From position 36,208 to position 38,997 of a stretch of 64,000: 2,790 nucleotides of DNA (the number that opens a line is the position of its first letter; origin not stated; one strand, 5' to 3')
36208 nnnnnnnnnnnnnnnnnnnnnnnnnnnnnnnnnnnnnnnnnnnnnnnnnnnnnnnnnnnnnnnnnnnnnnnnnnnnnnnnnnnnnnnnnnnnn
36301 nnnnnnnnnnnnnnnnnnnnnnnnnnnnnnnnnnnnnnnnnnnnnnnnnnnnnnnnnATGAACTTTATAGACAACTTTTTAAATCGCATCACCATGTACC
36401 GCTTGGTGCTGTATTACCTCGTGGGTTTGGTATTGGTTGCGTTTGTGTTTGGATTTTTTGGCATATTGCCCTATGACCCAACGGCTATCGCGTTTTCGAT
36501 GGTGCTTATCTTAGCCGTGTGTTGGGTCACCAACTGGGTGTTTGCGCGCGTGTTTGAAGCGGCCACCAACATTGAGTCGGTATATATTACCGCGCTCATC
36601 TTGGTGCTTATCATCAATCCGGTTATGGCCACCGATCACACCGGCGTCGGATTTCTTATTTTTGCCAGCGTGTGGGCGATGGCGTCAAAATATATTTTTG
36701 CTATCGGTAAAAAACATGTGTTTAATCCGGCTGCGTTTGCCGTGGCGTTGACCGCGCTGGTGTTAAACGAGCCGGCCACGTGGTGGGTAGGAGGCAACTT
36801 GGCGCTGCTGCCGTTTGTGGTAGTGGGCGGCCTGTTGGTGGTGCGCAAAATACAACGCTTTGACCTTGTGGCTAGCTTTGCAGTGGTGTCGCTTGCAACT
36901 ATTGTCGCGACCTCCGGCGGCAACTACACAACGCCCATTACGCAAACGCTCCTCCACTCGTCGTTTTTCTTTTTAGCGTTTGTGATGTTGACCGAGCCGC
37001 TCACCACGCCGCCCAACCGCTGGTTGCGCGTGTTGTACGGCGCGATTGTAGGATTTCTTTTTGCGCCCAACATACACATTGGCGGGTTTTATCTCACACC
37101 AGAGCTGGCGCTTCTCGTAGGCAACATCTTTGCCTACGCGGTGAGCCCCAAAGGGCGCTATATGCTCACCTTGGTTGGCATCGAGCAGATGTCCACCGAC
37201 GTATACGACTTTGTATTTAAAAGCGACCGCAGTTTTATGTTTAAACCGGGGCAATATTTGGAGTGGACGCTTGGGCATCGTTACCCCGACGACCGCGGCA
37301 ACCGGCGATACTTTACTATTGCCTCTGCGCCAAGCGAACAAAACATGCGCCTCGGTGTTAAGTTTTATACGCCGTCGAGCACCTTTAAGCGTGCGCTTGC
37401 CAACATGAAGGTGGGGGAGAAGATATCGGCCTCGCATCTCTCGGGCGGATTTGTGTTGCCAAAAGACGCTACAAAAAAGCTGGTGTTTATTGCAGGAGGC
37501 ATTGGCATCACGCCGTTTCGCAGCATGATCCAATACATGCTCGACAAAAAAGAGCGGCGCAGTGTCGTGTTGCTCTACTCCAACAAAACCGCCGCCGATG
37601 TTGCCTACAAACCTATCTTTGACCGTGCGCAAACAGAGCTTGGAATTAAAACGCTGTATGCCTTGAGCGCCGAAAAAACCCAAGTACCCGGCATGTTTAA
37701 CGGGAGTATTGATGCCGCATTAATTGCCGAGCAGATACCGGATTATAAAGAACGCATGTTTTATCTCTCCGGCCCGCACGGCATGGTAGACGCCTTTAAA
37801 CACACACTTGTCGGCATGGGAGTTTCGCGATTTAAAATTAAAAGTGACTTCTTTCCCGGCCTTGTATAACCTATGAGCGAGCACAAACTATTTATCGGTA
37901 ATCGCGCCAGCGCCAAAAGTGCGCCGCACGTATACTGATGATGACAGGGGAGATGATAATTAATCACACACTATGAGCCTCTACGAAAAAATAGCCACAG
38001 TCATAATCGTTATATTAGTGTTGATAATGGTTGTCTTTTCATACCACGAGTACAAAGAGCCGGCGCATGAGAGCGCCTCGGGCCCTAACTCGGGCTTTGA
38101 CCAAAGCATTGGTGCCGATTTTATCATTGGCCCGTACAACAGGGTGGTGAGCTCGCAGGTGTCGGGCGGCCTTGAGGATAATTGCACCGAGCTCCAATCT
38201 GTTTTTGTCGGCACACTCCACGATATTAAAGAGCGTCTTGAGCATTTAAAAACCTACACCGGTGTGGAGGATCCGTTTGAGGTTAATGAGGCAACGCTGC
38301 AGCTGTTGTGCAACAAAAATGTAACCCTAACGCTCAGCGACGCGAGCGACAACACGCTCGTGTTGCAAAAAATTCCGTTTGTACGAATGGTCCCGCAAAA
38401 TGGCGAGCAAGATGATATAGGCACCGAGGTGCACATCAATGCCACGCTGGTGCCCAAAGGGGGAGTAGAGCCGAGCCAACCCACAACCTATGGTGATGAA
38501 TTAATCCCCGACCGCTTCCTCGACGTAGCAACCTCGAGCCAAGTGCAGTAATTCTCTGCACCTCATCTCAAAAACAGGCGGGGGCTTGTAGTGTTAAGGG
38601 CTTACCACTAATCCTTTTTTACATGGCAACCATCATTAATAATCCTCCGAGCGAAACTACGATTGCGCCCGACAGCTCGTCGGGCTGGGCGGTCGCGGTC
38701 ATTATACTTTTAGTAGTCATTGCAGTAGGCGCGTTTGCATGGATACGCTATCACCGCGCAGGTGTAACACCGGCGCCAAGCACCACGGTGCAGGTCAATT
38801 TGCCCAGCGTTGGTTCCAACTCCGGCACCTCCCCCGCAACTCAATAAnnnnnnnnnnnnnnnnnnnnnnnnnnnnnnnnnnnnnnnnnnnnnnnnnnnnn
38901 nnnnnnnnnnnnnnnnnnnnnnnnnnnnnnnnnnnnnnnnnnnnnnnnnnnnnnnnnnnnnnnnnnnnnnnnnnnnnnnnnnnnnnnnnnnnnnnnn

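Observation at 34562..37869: Compact flavin-transfer redox module: Cys/His-rich membrane protein, FMN-binding protein, ApbE flavin transferase, RnfD-like::FNR-like fusion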

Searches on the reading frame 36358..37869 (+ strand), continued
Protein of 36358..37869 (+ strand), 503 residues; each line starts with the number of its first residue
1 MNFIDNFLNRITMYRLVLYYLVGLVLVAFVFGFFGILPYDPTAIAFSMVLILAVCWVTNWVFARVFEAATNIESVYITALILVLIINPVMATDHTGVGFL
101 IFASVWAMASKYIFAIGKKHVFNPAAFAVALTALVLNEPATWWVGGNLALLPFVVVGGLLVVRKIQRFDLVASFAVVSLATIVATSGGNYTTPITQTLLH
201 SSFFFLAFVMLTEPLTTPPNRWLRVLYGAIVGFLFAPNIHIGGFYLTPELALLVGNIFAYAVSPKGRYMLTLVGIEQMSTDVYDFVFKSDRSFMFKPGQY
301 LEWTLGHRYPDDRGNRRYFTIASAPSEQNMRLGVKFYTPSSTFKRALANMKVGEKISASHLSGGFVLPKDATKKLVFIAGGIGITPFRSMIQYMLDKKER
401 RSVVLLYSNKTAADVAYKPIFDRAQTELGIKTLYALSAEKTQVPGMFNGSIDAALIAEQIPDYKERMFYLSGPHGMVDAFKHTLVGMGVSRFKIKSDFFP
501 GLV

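Call 29: predict_structure(protein=window:36358-37866:+)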
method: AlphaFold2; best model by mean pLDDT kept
length: 503 residues; sequences in the alignment: 1
mean_pLDDT: 46.8   pTM: 0.29
mean pLDDT of the five models: 46.8, 45.6, 43.0, 40.5, 40.4
residues with pLDDT >= 90: 0; 70-90: 17; 50-70: 216; < 50: 270
segments of 3 or more residues with pLDDT < 50: 120-127, 129-147, 152-154, 156-166, 187-191, 208-386, 434-437, 439-448, 495-503
pLDDT, mean of each block of 10 residues (from residue 1): 60 65 65 58 60 65 65 59 54 53 56 51 48 42 48 49 48 53 49 50 51 45 44 37 30 38 29 23 21 21 23 28 23 26 39 27 26 42 47 60 54 60 67 48 45 60 65 57 72 43 23
secondary structure, 60 per line:
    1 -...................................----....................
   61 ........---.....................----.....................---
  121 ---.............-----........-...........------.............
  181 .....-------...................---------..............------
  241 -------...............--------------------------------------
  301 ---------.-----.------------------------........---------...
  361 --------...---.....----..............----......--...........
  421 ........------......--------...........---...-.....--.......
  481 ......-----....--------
elements in order: H2-36 H41-68 H72-92 H97-117 H124-136 H142-149 H151-161 H168-185 H193-211 H221-234 H248-262 H341-348 E375-379 H384-397 E402-407 H410-428 E435-437 H449-459 E467-471 H474-486 E492-495
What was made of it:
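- Tried and rejected: Single-sequence AlphaFold of D gave a useless model (pLDDT 47, call 29).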

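Call 38: predict_structure(alignment_id=A3)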
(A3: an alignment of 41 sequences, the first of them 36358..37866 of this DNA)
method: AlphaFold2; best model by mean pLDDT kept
length: 503 residues; sequences in the alignment: 41
mean_pLDDT: 79.9   pTM: 0.65
mean pLDDT of the five models: 79.9, 78.4, 76.1, 74.4, 67.6
residues with pLDDT >= 90: 138; 70-90: 248; 50-70: 98; < 50: 19
segments of 3 or more residues with pLDDT < 50: 243-245, 307-316, 500-503
pLDDT, mean of each block of 10 residues (from residue 1): 69 76 92 88 93 91 77 80 84 86 85 64 63 58 68 88 81 90 81 78 78 68 85 75 56 73 65 91 88 75 54 53 85 80 77 77 74 92 88 93 94 92 96 93 91 93 93 80 93 73 30
secondary structure, 60 per line:
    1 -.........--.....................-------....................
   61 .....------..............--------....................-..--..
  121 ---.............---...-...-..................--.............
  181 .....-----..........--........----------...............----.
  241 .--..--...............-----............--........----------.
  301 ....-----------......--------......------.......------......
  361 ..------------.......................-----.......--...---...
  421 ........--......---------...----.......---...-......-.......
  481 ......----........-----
elements in order: H2-10 H13-33 H41-65 H72-85 H94-113 H124-136 H148-165 H168-185 H191-200 H203-210 H221-235 H248-262 E268-279 E282-289 E300-304 E316-321 E330-335 H342-348 E355-362 E375-380 H381-397 E403-409 H418-428 E431-436 E446-448 H453-459 E467-472 H474-486 E494-498
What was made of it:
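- The AF2 model has pLDDT 79.9, with about 10 helices followed by an FNR fold (call 38).
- Tried and rejected: A 41-sequence alignment was needed (pLDDT 80, call 38).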

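Call 42: fold_search(model_id=the predicted structure, library=pdb)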
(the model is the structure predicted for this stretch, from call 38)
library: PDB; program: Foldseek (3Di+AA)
matches with E <= 10: 1133; with E <= 0.001: 331
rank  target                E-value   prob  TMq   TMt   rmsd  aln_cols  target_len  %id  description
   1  6o0a                  1.6e-16  1.00  0.43  0.56  10.1       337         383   22  Crystal structure of flavohemoglobin from Malassezia yamatoensis with bound FAD and heme determined by iron SAD phasing (released 2019-03-06)
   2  1gvh                  1.8e-16  1.00  0.42  0.52  10.5       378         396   15  The X-ray structure of ferric Escherichia coli flavohemoglobin reveals an unespected geometry of the distal heme pocket (released 2002-08-06)
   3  5ogx                  3.4e-15  1.00  0.42  0.62   2.8       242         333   23  Crystal structure of Amycolatopsis cytochrome P450 reductase GcoB. (released 2018-07-04)
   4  4eh1_B                4.8e-15  1.00  0.41  0.84   2.7       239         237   21  Crystal Structure of the Flavohem-like-FAD/NAD Binding Domain of Nitric Oxide Dioxygenase from Vibrio cholerae O1 biov (released 2012-04-25)
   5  4g1v                  1.2e-14  1.00  0.42  0.53  11.6       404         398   16  X-ray structure of yeast flavohemoglobin (released 2012-11-14)
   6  4eh1_A                1.5e-14  1.00  0.42  0.85   2.9       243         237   21  Crystal Structure of the Flavohem-like-FAD/NAD Binding Domain of Nitric Oxide Dioxygenase from Vibrio cholerae O1 biov (released 2012-04-25)
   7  4g1b_A                1.9e-14  1.00  0.42  0.52  11.6       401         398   17  X-ray structure of yeast flavohemoglobin in complex with econazole (released 2012-11-14)
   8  7qty                  2.4e-14  1.00  0.41  0.72   5.6       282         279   20  X-ray structure of FAD domain of NqrF of Klebsiella pneumoniae (released 2022-02-09)
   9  2r6h_A                2.8e-14  1.00  0.42  0.72   5.1       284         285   21  Crystal structure of the domain comprising the NAD binding and the FAD binding regions of the NADH:ubiquinone oxidored (released 2007-09-11)
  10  2r6h_C                3.2e-14  1.00  0.41  0.69   5.4       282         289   20  Crystal structure of the domain comprising the NAD binding and the FAD binding regions of the NADH:ubiquinone oxidored (released 2007-09-11)
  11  8qta                  3.4e-14  1.00  0.38  0.47  18.2       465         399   16  Cryo-EM structure of Streptococcus pneumoniae NADPH oxidase F397A mutant in complex with NADPH (released 2024-07-24)
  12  2r6h_D                4.6e-14  1.00  0.41  0.70   5.1       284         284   21  Crystal structure of the domain comprising the NAD binding and the FAD binding regions of the NADH:ubiquinone oxidored (released 2007-09-11)
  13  6mv1                  6.0e-14  1.00  0.40  0.55   3.5       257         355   20  2.15A resolution structure of the CS-b5R domains of human Ncb5or (NAD+ form) (released 2019-07-17)
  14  7qu3                  6.3e-14  1.00  0.42  0.73   5.1       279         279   21  X-ray structure of FAD domain of NqrF of Pseudomonas aeruginosa (released 2022-02-09)
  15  7qu5                  6.6e-14  1.00  0.42  0.73   5.1       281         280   20  X-ray structure of FAD domain of NqrF of Pseudomonas aeruginosa (released 2022-02-09)
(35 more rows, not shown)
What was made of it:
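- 37159..37869 (+): Gene D, C-terminal domain (residues 268-503): FNR-like FAD/NAD(P)H-binding domain, cytoplasmic. Call 42: Foldseek matches to flavohaemoglobin, NqrF and FNR domains, E 1e-16 to 1e-13, TM-score up to 0.85 on the target.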

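Call 43: search_protein_families(library=pfam, proteins=[L008:1367-3193:-, L006:1928-2491:+, L006:2475-3194:+, L010:4378-5391:+, L019:5499-5960:+, L019:5957-7738:+, L028:7929-9611:-, L037:4587-5069:+, L001:3669-4388:+, L008:8255-9832:-], max_evalue=0.001)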
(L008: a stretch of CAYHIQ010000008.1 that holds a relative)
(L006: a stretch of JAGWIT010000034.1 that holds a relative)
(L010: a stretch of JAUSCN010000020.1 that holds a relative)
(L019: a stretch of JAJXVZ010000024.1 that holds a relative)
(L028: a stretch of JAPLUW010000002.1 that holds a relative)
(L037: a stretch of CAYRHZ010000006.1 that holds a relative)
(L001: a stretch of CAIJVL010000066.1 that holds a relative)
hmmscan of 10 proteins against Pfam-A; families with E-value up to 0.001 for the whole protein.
L008:1367-3193:- (608 aa): 3 families
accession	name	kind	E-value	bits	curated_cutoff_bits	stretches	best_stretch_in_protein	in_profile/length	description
PF00005.33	ABC_tran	-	5.9e-34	118.1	25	1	380-529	1-137/137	ABC transporter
PF00664.28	ABC_membrane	-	9.7e-27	94.8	28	1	43-315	1-271/274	ABC transporter transmembrane region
PF02463.25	SMC_N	-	6.4e-08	32.7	40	1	368-572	115-212/220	RecF/RecN/SMC N terminal domain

L006:1928-2491:+ (187 aa): 5 families
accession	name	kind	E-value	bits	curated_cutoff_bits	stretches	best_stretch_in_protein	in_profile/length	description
PF04542.20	Sigma70_r2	-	1.8e-17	63.3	24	1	29-96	1-70/71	Sigma-70 region 2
PF08281.18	Sigma70_r4_2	-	1.2e-16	60.5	25.7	1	134-180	8-54/54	Sigma-70, region 4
PF04545.22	Sigma70_r4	-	1.6e-12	47.2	24.1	1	134-182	2-50/50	Sigma-70, region 4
PF07638.17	Sigma70_ECF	-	7e-06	26.5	21.1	1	17-182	10-181/185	ECF sigma factor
PF04297.20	UPF0122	-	0.00017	22.2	22.7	1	121-184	2-65/101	Putative helix-turn-helix protein, YlxM / p13 like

L006:2475-3194:+ (239 aa): 0 families

L010:4378-5391:+ (337 aa): 3 families
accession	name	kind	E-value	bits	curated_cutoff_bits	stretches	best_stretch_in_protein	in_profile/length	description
PF02826.25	2-Hacid_dh_C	-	1.8e-57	194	25.1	1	106-303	1-178/178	D-isomer specific 2-hydroxyacid dehydrogenase, NAD binding domain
PF00389.36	2-Hacid_dh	-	2.2e-28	99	24.6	1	23-333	20-133/134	D-isomer specific 2-hydroxyacid dehydrogenase, catalytic domain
PF03446.21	NAD_binding_2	-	8.9e-07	29.5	21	1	143-247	1-109/161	NAD binding domain of 6-phosphogluconate dehydrogenase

L019:5499-5960:+ (153 aa): 1 family
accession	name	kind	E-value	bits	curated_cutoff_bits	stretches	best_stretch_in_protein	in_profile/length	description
PF18914.6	DUF5666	-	4.4e-05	24.1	27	1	77-141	2-59/60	Domain of unknown function (DUF5666)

L019:5957-7738:+ (593 aa): 4 families
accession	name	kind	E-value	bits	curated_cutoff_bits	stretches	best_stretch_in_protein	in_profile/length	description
PF13437.12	HlyD_3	-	5e-14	53.4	22.2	1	370-472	1-106/106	HlyD family secretion protein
PF16576.10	HlyD_D23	-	2.1e-11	43.9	30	1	335-475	78-214/214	Barrel-sandwich domain of CusB or HlyD membrane-fusion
PF13533.13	Biotin_lipoyl_2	-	1.9e-08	34.3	29.8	1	77-106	3-32/32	Biotin-lipoyl like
PF00364.28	Biotin_lipoyl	-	5.2e-06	26.6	22.1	0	74-105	42-73/73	Biotin-requiring enzyme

L028:7929-9611:- (560 aa): 2 families
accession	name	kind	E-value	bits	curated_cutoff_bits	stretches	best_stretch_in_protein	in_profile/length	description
PF02913.24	FAD-oxidase_C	-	1.2e-46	159.9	21.2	1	279-541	8-247/248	FAD linked oxidases, C-terminal domain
PF01565.28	FAD_binding_4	-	5.8e-26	91.3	26.4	1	36-184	1-138/139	FAD binding domain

L037:4587-5069:+ (160 aa): 0 families

L001:3669-4388:+ (239 aa): 1 family
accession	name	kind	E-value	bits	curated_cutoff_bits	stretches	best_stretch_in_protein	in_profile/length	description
PF01988.24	VIT1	-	6.9e-68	229.1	28.1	1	24-232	1-214/214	VIT family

L008:8255-9832:- (525 aa): 2 families
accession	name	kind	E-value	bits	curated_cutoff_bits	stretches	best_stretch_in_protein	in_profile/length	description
PF02518.31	HATPase_c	-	1.3e-23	84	26.4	1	420-524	7-109/111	Histidine kinase-, DNA gyrase B-, and HSP90-like ATPase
PF16927.11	HisKA_7TM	-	1.6e-06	28.6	28.6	1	17-233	7-222/224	N-terminal 7TM region of histidine kinase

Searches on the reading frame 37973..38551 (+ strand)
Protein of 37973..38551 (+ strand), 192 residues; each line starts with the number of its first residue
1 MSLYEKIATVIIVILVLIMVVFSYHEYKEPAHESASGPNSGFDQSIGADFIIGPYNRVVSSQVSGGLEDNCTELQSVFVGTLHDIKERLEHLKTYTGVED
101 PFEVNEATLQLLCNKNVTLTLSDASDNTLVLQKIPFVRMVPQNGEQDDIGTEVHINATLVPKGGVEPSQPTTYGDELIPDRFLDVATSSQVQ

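Call 3: search_protein_families(library=pfam, proteins=[window:37973-38551:+], max_evalue=0.01)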
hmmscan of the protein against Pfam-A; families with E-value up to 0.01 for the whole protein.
window:37973-38551:+ (192 aa): 0 families

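Call 4: search_protein_families(library=ncbifam, proteins=[window:37973-38551:+], max_evalue=0.01)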
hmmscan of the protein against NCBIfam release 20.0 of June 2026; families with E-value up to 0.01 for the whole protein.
window:37973-38551:+ (192 aa): 0 families

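Call 53: find_homologous_proteins(query=window:37973-38548:+, max_evalue=0.001)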
Query window:37973-38548:+ (192 aa): 37 proteins with E <= 0.001 among 79 candidates.
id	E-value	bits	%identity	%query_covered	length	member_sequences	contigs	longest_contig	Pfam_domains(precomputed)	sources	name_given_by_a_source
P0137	3.4e-121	420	100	100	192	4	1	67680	-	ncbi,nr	ncbi:MAG TPA: hypothetical protein VMR46_00260 [Candidatus Paceibacterota bacterium]|nr:hypothetical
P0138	3.4e-85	302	71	98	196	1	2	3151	-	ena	-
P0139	9.4e-84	297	71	98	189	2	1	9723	-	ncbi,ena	-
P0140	3.6e-81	289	69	98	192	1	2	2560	-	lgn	-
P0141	5.1e-75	269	66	98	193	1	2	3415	-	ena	-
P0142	2.1e-74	267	66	100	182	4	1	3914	-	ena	-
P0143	2.6e-73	263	64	98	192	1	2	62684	-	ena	-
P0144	1.1e-69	252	63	98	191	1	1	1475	-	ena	-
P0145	1.6e-68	248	64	98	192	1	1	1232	-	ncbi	-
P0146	9.4e-68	245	62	96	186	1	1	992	-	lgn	-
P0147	8.9e-67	242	65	90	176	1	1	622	-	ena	-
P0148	9.3e-67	242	62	98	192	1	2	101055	-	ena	-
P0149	1.6e-63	232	57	99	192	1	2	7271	-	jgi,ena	jgi:hypothetical protein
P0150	3.8e-63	230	58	94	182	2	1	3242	-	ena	-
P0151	7.7e-62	226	63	90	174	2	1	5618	-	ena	-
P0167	1.5e-49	186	51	98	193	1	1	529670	-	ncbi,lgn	-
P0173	1.9e-43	166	48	96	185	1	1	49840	-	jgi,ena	-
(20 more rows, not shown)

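Call 54: find_encoding_contigs(protein=P0167, flank=5000, max_places=1)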
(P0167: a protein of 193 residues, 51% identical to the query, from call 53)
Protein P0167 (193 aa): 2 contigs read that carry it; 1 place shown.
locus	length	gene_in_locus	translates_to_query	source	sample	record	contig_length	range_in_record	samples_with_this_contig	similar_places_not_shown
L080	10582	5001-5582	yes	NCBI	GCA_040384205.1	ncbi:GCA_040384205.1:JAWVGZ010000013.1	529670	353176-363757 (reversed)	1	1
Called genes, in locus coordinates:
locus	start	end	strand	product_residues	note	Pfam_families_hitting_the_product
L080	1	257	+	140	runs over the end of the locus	-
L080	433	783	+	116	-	PF03330:DPBB_1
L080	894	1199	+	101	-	-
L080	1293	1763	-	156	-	-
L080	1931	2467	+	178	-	PF04205:FMN_bind (weak)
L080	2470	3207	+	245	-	PF02424:ApbE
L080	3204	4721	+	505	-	PF03116:NQR2_RnfD_RnfE (weak), PF00175:NAD_binding_1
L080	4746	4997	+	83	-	-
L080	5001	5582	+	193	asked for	-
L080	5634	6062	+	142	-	PF07301:DUF1453 (weak)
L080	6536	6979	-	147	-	PF01668:SmpB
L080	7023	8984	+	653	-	PF06480:FtsH_ext, PF06068:TIP49 (faint), PF00004:AAA, PF17862:AAA_lid_3, PF01434:Peptidase_M41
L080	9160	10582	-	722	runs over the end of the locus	PF17191:RecG_wedge, PF00270:DEAD, PF04851:ResIII, PF00271:Helicase_C, PF19833:RecG_dom3_C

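Call 55: find_encoding_contigs(protein=P0173, flank=5000, max_places=1)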
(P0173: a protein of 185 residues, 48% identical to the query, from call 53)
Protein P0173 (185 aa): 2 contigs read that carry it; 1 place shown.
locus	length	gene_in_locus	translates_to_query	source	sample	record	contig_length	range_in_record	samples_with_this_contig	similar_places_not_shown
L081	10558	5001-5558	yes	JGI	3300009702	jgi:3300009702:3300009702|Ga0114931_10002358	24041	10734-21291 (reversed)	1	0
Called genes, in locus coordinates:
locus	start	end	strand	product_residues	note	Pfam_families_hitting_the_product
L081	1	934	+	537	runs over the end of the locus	PF16927:HisKA_7TM, PF00512:HisKA, PF02518:HATPase_c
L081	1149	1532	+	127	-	PF00072:Response_reg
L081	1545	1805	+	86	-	PF18893:DUF5652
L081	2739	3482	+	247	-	PF02424:ApbE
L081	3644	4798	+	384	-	PF00175:NAD_binding_1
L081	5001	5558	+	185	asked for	-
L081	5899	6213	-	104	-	PF00216:Bac_DNA_binding, PF18291:HU-HIG (weak)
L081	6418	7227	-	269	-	PF00149:Metallophos, PF13277:YmdB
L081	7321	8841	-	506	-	PF12072:RNase_Y_N, PF26594:KH_NusA_2nd (weak), PF00013:KH_1, PF22891:KH_PNO1_2nd, PF01966:HD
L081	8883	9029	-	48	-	-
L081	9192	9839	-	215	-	PF01509:TruB_N, PF16198:TruB_C_2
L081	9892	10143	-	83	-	PF05635:23S_rRNA_IVP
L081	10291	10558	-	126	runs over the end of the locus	-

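Call 56: find_encoding_contigs(protein=P0148, flank=5000, max_places=1)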
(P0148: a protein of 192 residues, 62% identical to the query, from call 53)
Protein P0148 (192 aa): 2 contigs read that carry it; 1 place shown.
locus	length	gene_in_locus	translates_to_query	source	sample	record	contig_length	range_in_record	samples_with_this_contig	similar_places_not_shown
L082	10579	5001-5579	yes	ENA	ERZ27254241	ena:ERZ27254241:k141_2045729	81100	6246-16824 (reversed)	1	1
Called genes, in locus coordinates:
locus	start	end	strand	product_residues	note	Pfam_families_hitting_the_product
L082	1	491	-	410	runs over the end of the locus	PF02812:ELFV_dehydrog_N, PF00208:ELFV_dehydrog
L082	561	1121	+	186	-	PF04542:Sigma70_r2, PF08281:Sigma70_r4_2, PF04545:Sigma70_r4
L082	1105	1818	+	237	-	-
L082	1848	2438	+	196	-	-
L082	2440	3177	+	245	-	PF02424:ApbE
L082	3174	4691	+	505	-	PF03116:NQR2_RnfD_RnfE (weak), PF00175:NAD_binding_1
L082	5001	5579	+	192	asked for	-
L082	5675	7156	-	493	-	PF01471:PG_binding_1, PF00704:Glyco_hydro_18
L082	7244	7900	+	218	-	PF01551:Peptidase_M23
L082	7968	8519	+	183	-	PF03352:Adenine_glyco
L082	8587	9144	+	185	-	-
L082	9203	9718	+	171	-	PF09351:DUF1993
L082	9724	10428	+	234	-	PF01988:VIT1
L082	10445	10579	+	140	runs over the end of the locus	PF00293:NUDIX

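Call 58: search_solved_structures(query=A4, max_evalue=1)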
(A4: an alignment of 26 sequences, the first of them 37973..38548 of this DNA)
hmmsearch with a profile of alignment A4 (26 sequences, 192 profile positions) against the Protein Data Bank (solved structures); distinct sequences matched with E-value up to 1: 3.
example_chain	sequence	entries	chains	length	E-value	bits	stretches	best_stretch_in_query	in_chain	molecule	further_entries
4v1o_Z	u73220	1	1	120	0.22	13.9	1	95-139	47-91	MEDIATOR OF RNA POLYMERASE II TRANSCRIPTION SUBUNIT 22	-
7ui9_v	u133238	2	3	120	0.22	13.9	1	95-139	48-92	Mediator of RNA polymerase II transcription subunit 22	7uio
3j1o_K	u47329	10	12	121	0.23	13.9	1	95-139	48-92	Mediator of RNA polymerase II transcription subunit 22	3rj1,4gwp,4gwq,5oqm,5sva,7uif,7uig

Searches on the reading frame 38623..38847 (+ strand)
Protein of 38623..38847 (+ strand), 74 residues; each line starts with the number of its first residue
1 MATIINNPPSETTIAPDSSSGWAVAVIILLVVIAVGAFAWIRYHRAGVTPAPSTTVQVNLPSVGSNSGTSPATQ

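Call 3: search_protein_families(library=pfam, proteins=[window:38623-38847:+], max_evalue=0.01)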
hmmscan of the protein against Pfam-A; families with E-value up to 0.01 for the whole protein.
window:38623-38847:+ (74 aa): 1 family
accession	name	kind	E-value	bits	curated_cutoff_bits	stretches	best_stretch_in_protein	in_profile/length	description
PF14155.11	DUF4307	-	0.0056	17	27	1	20-60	2-42/111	Domain of unknown function (DUF4307)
